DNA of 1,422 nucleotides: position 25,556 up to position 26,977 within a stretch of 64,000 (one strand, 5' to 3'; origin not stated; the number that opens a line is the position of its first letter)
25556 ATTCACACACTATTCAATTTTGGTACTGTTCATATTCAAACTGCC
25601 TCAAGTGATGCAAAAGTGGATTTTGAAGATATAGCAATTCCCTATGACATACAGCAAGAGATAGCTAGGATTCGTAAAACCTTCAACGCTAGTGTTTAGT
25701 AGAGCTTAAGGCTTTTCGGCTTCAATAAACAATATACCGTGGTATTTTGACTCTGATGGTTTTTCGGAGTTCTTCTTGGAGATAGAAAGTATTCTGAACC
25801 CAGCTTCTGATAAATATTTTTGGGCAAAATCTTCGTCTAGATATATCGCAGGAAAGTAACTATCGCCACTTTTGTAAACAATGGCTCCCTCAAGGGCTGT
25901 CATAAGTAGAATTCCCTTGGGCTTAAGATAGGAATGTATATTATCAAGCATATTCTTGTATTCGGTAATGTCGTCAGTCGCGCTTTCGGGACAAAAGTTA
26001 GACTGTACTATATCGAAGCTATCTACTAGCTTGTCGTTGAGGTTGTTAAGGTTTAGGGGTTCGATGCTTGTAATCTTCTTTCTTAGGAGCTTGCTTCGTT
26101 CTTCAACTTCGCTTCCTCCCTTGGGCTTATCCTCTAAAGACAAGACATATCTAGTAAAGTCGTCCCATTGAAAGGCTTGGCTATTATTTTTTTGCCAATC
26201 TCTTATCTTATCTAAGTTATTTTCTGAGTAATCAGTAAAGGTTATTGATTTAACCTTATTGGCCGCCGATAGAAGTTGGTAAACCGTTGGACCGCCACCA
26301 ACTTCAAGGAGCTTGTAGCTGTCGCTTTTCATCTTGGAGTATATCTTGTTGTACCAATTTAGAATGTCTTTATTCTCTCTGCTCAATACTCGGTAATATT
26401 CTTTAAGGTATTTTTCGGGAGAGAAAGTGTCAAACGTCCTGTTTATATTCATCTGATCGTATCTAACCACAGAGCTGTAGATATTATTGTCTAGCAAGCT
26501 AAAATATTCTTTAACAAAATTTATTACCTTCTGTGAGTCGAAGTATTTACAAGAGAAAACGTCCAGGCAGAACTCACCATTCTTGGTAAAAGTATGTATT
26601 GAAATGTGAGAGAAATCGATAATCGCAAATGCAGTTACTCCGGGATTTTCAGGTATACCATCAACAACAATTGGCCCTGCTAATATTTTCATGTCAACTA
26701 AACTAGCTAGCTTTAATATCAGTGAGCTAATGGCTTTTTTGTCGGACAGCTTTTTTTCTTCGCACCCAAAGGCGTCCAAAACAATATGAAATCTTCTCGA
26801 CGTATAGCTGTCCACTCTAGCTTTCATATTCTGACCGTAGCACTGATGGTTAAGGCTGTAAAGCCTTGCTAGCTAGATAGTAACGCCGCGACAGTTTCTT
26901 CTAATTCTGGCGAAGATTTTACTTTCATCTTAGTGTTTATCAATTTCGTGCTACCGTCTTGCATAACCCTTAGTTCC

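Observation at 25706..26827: Fusion of a SpeH-type SAM decarboxylase domain to an NNMT/PNMT-family methyltransferase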

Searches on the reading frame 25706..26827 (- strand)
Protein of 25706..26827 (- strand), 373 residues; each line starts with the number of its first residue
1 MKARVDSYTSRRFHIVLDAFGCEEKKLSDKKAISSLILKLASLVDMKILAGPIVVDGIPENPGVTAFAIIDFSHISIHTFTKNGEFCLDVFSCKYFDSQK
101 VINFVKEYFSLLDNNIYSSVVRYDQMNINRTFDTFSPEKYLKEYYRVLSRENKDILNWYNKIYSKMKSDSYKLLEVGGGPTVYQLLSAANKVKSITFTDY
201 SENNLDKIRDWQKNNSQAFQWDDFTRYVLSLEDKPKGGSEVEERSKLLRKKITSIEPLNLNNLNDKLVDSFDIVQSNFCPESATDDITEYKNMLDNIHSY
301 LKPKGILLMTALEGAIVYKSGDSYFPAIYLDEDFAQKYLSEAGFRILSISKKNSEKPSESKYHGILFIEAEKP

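Call 3: search_protein_families(library=pfam, proteins=[window:25706-26827:-], max_evalue=1)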
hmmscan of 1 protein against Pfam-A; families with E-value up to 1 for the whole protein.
window:25706-26827:- (373 aa): 7 families
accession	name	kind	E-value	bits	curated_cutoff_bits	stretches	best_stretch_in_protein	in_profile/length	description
PF01234.23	NNMT_PNMT_TEMT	-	2.9e-42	145.1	25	1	129-372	10-261/261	NNMT/PNMT/TEMT family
PF02675.21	AdoMet_dc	-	1.9e-20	73.7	25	1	14-110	1-95/107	S-adenosylmethionine decarboxylase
PF08242.18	Methyltransf_12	-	3.8e-05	24.8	30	1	244-307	37-98/98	Methyltransferase domain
PF08241.18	Methyltransf_11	-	7.6e-05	23.7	21.2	0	269-308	59-94/95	Methyltransferase domain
PF13847.12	Methyltransf_31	-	0.00016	21.8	27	1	263-313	70-113/145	Methyltransferase domain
PF13489.12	Methyltransf_23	-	0.00024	21.3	27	1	168-310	21-117/164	Methyltransferase domain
PF13649.12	Methyltransf_25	-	0.0028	18.7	27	0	174-218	2-49/97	Methyltransferase domain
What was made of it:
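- Checked: Pfam gives AdoMet_dc PF02675 at res 14-110 (73.7 bits, E 1.9e-20) and NNMT_PNMT_TEMT PF01234 at res 129-372 (145 bits, E 2.9e-42), both far above the gathering scores (call 3).
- The Pfam family is AdoMet_dc (call 3).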

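Call 4: search_protein_families(library=ncbifam, proteins=[window:25706-26827:-], max_evalue=1)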
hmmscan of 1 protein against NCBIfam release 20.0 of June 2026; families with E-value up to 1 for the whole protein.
window:25706-26827:- (373 aa): 5 families
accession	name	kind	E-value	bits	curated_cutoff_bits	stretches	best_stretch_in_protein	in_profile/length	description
NF041360.1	GntF_guanitoxin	equivalog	2.2e-31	108.9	60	1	139-370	25-271/273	guanitoxin biosynthesis pre-guanitoxin forming N-methyltransferase GntF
NF040568.1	SCO2525_fam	equivalog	5.3e-18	65.4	240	1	129-367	3-237/242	SCO2525 family SAM-dependent methyltransferase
TIGR03330.1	SAM_DCase_Bsu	equivalog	1.9e-15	57.2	75.65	1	14-110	6-100/112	adenosylmethionine decarboxylase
NF033852.1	fulvocin_rel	subfamily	0.025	15.4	35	1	187-240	43-95/150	bacteriocin fulvocin C-related protein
NF001183.0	PRK00155.1-3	subfamily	0.12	11.6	166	1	100-165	137-201/237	D-ribitol-5-phosphate cytidylyltransferase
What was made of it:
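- TIGR03330 scores 57.2, below the 75.65 cutoff (call 4). It falls below the AdoMetDC equivalog cutoff (call 4).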

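Call 5: search_solved_structures(query=window:25706-26827:-, max_evalue=1, show_alignments=4)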
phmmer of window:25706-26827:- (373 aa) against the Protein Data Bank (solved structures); distinct sequences matched with E-value up to 1: 24.
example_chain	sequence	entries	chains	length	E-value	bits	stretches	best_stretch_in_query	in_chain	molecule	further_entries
5xvq_A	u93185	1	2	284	1.5e-28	103.1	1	134-346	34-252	Nicotinamide N-methyltransferase (NNMT)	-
7egu_A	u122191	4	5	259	1.7e-28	102.9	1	133-346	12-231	Nicotinamide N-methyltransferase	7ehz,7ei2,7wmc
21jx_A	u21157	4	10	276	1.8e-28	102.8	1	133-346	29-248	Nicotinamide N-methyltransferase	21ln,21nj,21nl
9gvm_A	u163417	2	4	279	6.4e-28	101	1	133-346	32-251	Nicotinamide N-methyltransferase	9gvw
9gwa_A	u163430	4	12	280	6.4e-28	101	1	133-346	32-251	Nicotinamide N-methyltransferase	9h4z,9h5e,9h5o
7et7_A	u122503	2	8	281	7.3e-28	100.8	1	133-346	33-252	Nicotinamide N-methyltransferase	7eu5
2iip_A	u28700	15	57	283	7.5e-28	100.8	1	133-347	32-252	Nicotinamide N-methyltransferase | NNMT protein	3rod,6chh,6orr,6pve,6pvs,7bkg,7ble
5yjf_A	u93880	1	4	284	7.5e-28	100.8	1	133-347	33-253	Nicotinamide N-methyltransferase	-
2i62_A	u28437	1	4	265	3.6e-26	95.3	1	133-351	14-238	Nicotinamide N-methyltransferase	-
5xvk_A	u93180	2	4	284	4.3e-26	95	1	133-351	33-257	Nicotinamide N-methyltransferase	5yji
7wmt_A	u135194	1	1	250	1.6e-25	93.1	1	133-315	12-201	Nicotinamide N-methyltransferase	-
1hnn_A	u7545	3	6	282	2.8e-19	72.6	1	170-348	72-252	PHENYLETHANOLAMINE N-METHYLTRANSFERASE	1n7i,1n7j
2obf_A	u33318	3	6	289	2.9e-19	72.5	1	169-348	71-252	Phenylethanolamine N-methyltransferase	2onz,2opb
1yz3_A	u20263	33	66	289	3e-19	72.5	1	170-348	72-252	Phenylethanolamine N-methyltransferase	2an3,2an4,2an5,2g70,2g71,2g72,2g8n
6ws1_A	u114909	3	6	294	3.1e-19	72.4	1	170-348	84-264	Phenylethanolamine N-methyltransferase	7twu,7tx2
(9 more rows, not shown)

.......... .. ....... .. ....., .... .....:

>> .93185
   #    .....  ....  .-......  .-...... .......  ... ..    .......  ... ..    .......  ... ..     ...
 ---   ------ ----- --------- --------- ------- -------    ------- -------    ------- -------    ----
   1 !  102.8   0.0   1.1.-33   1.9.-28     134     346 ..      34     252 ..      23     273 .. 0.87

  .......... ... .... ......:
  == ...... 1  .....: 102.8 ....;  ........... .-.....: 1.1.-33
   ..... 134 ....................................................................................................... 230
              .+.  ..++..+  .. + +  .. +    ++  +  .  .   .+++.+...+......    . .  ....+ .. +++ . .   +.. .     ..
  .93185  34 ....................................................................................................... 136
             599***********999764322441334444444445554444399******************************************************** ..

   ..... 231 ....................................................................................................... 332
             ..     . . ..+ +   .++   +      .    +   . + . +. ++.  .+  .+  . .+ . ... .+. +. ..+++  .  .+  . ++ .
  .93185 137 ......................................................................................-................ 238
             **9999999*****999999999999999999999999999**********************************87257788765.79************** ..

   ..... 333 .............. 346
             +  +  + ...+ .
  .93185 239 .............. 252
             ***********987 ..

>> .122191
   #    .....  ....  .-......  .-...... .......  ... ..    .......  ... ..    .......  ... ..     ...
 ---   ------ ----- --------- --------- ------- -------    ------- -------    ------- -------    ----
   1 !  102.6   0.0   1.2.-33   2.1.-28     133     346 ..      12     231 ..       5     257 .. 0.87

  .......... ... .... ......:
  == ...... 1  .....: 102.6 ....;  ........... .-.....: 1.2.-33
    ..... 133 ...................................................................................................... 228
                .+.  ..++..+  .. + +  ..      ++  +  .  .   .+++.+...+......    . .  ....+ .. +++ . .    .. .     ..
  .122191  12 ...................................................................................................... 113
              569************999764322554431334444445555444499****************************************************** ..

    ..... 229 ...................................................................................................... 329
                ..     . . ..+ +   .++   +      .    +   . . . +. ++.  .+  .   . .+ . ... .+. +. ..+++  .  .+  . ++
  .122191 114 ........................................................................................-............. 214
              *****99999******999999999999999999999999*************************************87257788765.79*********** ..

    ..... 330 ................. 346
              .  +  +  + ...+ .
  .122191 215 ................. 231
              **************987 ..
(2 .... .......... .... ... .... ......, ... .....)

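Call 6: find_homologous_proteins(query=window:25706-26827:-, max_evalue=0.001)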
Query window:25706-26827:- (373 aa): 36 proteins with E <= 0.001 among 2519 candidates.
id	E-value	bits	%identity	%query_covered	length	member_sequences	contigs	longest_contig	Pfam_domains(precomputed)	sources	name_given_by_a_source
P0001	4.8e-245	830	100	100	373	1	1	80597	PF02675.22,PF01234.24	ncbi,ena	-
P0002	8.5e-136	471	58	98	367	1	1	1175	PF02675.22,PF01234.24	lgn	-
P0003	2.0e-133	463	59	98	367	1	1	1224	PF13489.13,PF02675.22,PF01234.24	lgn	-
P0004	6.0e-131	455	57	98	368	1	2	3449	PF02675.22,PF01234.24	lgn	-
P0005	2.1e-125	437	56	98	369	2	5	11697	PF13489.13,PF02675.22,PF01234.24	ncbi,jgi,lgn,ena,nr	ncbi:MAG TPA: bifunctional adenosylmethionine decarboxylase/class I SAM-dependent methyltransferase 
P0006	3.0e-124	433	54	99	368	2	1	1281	PF02675.22,PF01234.24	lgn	-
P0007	3.5e-120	419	53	98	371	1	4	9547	PF02675.22,PF01234.24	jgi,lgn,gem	-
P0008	1.9e-119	417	54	99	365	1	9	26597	PF02675.22,PF01234.24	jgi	-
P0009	6.4e-118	412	53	98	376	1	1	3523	PF02675.22,PF01234.24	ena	-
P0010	1.2e-116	408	54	98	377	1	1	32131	PF02675.22,PF01234.24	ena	-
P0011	1.9e-116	407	52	98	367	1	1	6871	PF02675.22,PF01234.24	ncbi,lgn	-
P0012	7.8e-116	405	53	98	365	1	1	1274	PF02675.22,PF01234.24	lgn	-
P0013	1.2e-113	398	50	98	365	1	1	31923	PF02675.22,PF01234.24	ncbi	-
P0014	1.3e-113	398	52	98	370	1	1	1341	PF02675.22,PF01234.24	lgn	-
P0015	7.3e-113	395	51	98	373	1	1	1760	PF02675.22,PF03291.23,PF01234.24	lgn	-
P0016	1.4e-111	391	51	98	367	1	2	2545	PF02675.22,PF01234.24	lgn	-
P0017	2.2e-111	390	52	98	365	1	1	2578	PF02675.22,PF01234.24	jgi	-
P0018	1.7e-109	384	51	98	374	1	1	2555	PF02675.22,PF01234.24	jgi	jgi:S-adenosylmethionine/arginine decarboxylase-like enzyme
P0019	1.8e-102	361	48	98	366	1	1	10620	PF02675.22,PF01234.24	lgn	-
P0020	1.1e-101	359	48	98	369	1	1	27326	PF02675.22,PF01234.24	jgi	-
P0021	7.6e-78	280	56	62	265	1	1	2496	PF02675.22,PF01234.24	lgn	-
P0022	9.6e-76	273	50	66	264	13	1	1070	PF02675.22,PF01234.24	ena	-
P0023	2.2e-73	265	51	70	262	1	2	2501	PF01234.24,PF08242.19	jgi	jgi:hypothetical protein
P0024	2.9e-70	255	53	60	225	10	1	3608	PF02675.22,PF01234.24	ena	-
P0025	5.5e-70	254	47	73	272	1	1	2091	PF13489.13,PF01234.24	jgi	jgi:hypothetical protein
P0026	1.7e-69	253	49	66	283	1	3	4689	PF01234.24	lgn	-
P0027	4.9e-69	251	48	70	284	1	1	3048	PF01234.24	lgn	-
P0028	7.1e-69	251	52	66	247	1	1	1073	PF01234.24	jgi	jgi:ubiquinone/menaquinone biosynthesis C-methylase UbiE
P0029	5.6e-66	241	49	67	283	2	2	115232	PF13489.13,PF01234.24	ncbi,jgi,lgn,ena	-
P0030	1.4e-64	236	49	66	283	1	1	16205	PF01234.24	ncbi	ncbi:MAG: guanitoxin biosynthesis pre-guanitoxin forming N-methyltransferase GntF [Candidatus Altima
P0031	8.3e-64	234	54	52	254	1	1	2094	PF02675.22,PF01234.24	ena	-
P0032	1.3e-62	230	47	67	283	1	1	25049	PF13489.13,PF01234.24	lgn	-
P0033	6.6e-61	224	52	58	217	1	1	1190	PF01234.24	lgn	-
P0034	1.1e-60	224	54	55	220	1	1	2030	PF02675.22,PF01234.24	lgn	-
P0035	1.4e-44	171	41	64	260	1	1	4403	PF01234.24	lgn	-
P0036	1.4e-27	115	51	30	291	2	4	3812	PF02675.22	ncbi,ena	ncbi:MAG: S-adenosylmethionine decarboxylase [Patescibacteria group bacterium]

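Call 19: search_protein_families(library=pfam, proteins=[P0036, P0029, P0030, P0035], max_evalue=0.1)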
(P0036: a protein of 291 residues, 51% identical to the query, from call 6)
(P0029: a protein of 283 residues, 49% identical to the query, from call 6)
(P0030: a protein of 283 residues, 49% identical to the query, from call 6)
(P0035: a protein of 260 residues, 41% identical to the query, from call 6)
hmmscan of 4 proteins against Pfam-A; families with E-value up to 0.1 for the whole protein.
P0036 (291 aa): 1 family
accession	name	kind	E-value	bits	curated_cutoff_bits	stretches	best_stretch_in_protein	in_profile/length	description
PF02675.21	AdoMet_dc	-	9e-19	68.3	25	1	12-114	1-101/107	S-adenosylmethionine decarboxylase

P0029 (283 aa): 6 families
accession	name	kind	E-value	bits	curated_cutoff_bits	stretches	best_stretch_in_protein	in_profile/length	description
PF01234.23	NNMT_PNMT_TEMT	-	5.5e-41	141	25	1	39-281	9-260/261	NNMT/PNMT/TEMT family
PF13489.12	Methyltransf_23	-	3.4e-05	24.1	27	1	79-222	20-119/164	Methyltransferase domain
PF08242.18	Methyltransf_12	-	0.0074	17.4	30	1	153-217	36-98/98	Methyltransferase domain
PF03403.19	PAF-AH_p_II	-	0.0081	15.2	20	1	108-191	141-212/372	Platelet-activating factor acetylhydrolase, isoform II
PF13847.12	Methyltransf_31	-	0.068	13.3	27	0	164-223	57-113/145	Methyltransferase domain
PF08241.18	Methyltransf_11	-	0.085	13.9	21.2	0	166-218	47-94/95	Methyltransferase domain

P0030 (283 aa): 1 family
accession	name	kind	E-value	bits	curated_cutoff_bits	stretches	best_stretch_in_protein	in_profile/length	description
PF01234.23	NNMT_PNMT_TEMT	-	3.7e-41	141.5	25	1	38-280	8-259/261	NNMT/PNMT/TEMT family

P0035 (260 aa): 3 families
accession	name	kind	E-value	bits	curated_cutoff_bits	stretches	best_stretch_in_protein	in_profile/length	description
PF01234.23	NNMT_PNMT_TEMT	-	1.8e-40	139.3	25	1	10-257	14-258/261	NNMT/PNMT/TEMT family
PF13489.12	Methyltransf_23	-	0.00093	19.4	27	1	40-197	14-122/164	Methyltransferase domain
PF08242.18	Methyltransf_12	-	0.036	15.2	30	1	121-190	34-98/98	Methyltransferase domain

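Call 25: find_encoding_contigs(protein=P0010, flank=10000, max_places=3)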
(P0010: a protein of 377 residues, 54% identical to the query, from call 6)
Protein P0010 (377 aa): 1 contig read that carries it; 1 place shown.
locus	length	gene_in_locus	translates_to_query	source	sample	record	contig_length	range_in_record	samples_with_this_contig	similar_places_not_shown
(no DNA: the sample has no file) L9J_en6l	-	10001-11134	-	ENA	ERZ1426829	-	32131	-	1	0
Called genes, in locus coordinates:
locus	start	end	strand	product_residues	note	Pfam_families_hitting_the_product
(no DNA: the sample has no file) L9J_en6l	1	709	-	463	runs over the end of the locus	PF00483:NTP_transferase, PF22640:ManC_GMP_beta-helix, PF01050:MannoseP_isomer, PF07883:Cupin_2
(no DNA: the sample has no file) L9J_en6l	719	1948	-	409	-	PF12704:MacB_PCD, PF02687:FtsX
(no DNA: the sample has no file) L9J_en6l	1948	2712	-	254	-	PF00005:ABC_tran, PF02463:SMC_N (faint), PF13304:AAA_21 (faint)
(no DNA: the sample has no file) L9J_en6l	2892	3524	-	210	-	PF04203:Sortase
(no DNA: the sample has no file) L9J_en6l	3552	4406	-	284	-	PF11999:Ice_binding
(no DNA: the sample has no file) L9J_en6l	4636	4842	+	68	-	-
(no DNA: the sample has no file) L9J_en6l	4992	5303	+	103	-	-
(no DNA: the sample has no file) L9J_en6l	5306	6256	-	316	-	PF01634:HisG, PF01503:PRA-PH (weak)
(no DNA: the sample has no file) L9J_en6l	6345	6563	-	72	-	PF01371:Trp_repressor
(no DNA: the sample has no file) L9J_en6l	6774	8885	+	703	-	PF04773:FecR, PF13590:DUF4136 (weak), PF17820:PDZ_6 (weak)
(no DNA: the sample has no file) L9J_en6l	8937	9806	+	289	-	-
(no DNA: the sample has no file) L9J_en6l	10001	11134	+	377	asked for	PF02675:AdoMet_dc, PF01234:NNMT_PNMT_TEMT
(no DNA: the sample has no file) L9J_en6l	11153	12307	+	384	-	PF00390:malic, PF03949:Malic_M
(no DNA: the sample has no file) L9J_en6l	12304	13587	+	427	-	PF00479:G6PD_N, PF02781:G6PD_C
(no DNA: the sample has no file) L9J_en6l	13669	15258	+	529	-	PF06418:CTP_synth_N, PF07722:Peptidase_C26 (faint), PF00117:GATase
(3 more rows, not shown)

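Call 26: find_encoding_contigs(protein=P0013, flank=10000, max_places=3)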
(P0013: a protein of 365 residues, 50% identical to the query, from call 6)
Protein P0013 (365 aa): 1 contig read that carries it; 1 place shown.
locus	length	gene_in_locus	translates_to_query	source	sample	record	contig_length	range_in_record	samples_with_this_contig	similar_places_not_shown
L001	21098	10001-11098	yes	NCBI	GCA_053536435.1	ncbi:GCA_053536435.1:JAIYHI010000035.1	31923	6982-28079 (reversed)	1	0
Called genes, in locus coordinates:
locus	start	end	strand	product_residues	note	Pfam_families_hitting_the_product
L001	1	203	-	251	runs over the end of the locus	PF02475:TRM5-TYW2_MTfase, PF05050:Methyltransf_21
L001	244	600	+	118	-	PF14251:PterinBD-DUF4346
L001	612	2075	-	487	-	PF01554:MatE (weak), PF01943:Polysacc_synt, PF13440:Polysacc_synt_3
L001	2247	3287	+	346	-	PF08540:HMG_CoA_synt_C (faint), PF08541:ACP_syn_III_C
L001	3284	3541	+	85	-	-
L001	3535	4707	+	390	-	PF00108:Thiolase_N, PF22691:Thiolase_C_1, PF02803:Thiolase_C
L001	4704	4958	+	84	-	-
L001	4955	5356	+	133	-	PF12172:zf-ChsH2, PF01796:OB_ChsH2_C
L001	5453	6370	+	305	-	-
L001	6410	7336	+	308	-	-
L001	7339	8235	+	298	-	-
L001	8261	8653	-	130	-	PF09391:DUF2000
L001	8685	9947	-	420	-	PF27218:MJ0043_C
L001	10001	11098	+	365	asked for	PF02675:AdoMet_dc, PF01234:NNMT_PNMT_TEMT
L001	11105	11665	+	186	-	PF07690:MFS_1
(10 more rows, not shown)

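Call 27: find_encoding_contigs(protein=P0008, flank=10000, max_places=3)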
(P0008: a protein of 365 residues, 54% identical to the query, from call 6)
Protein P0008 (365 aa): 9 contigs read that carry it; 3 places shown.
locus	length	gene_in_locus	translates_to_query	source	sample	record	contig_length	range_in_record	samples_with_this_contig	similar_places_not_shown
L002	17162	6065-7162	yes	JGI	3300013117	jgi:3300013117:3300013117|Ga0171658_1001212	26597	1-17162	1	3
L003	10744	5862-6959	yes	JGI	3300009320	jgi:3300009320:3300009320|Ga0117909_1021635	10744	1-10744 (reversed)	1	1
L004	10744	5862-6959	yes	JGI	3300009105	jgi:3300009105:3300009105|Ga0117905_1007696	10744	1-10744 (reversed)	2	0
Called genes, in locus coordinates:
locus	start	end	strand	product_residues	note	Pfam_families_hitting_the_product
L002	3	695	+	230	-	?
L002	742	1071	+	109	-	-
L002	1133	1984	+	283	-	PF04055:Radical_SAM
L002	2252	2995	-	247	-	PF21948:LplA-B_cat, PF03099:BPL_LplA_LipB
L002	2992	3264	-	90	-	-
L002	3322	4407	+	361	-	PF13191:AAA_16 (weak), PF13401:AAA_22, PF00004:AAA, PF22703:Cdc6_lid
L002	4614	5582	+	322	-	PF13495:Phage_int_SAM_4, PF00589:Phage_integrase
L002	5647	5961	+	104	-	-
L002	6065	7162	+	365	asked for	PF02675:AdoMet_dc, PF01234:NNMT_PNMT_TEMT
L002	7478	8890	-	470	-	PF02040:ArsB, PF03600:CitMHS, PF02040:ArsB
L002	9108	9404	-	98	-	-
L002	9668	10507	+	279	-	PF04055:Radical_SAM (weak)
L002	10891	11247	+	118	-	-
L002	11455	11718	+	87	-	-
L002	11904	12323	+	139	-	PF21818:DUF6884, PF03883:H2O2_YaaD (weak)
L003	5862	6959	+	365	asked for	PF02675:AdoMet_dc, PF01234:NNMT_PNMT_TEMT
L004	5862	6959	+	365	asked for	PF02675:AdoMet_dc, PF01234:NNMT_PNMT_TEMT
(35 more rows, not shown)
